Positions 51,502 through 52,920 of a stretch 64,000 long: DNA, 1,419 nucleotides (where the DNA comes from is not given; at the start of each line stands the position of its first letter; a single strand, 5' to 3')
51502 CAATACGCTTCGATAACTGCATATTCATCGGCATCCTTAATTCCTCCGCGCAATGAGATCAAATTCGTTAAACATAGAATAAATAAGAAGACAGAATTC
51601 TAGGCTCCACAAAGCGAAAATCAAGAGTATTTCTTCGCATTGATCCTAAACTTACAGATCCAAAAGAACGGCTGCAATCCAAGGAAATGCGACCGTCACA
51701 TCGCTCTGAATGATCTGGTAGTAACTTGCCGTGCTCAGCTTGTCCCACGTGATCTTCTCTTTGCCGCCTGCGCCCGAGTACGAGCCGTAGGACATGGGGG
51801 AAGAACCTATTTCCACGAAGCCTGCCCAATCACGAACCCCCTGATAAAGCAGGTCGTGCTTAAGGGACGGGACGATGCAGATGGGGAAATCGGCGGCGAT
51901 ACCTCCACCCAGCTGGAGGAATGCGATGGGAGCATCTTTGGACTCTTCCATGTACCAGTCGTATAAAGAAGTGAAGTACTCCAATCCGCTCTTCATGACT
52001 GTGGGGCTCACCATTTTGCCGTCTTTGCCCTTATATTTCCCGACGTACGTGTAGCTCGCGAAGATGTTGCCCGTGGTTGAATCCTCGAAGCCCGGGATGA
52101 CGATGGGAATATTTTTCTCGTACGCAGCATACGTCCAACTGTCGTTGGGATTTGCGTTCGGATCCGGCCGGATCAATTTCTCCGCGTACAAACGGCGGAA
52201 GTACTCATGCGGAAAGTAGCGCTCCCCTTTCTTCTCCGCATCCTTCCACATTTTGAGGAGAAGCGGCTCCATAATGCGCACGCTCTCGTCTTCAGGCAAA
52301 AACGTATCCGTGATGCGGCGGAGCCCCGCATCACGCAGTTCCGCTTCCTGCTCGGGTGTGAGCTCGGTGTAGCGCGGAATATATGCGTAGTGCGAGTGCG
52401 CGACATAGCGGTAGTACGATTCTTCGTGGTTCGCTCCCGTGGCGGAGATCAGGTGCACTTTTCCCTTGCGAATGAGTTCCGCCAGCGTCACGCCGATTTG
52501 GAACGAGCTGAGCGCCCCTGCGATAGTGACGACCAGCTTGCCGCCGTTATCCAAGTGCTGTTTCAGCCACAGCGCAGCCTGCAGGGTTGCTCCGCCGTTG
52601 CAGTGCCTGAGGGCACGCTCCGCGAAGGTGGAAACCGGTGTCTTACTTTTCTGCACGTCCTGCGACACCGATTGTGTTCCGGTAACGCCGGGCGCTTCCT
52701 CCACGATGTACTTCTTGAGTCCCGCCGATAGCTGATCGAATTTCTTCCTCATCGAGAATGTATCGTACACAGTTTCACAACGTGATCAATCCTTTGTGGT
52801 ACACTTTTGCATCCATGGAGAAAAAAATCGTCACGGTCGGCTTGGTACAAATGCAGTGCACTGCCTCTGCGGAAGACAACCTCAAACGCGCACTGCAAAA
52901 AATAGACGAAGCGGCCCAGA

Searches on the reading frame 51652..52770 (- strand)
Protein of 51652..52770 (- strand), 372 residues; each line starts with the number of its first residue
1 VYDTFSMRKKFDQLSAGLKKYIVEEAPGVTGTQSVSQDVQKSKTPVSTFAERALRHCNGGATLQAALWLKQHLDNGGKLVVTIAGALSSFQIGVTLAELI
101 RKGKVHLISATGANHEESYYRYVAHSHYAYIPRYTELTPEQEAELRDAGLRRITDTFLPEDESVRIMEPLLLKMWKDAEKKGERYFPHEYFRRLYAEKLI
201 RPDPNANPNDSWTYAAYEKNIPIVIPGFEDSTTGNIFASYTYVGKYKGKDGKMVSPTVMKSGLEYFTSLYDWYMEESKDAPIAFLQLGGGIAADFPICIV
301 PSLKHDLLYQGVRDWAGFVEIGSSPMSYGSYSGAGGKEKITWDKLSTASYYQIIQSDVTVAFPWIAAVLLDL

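Call 95: search_protein_families(library=pfam, proteins=[window:51652-52770:-], max_evalue=0.001)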
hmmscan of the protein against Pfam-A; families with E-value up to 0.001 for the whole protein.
window:51652-52770:- (372 aa): 1 family
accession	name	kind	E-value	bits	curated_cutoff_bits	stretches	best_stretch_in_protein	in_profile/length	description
PF01916.23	DS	-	4.6e-29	102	27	1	64-367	18-286/288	Deoxyhypusine synthase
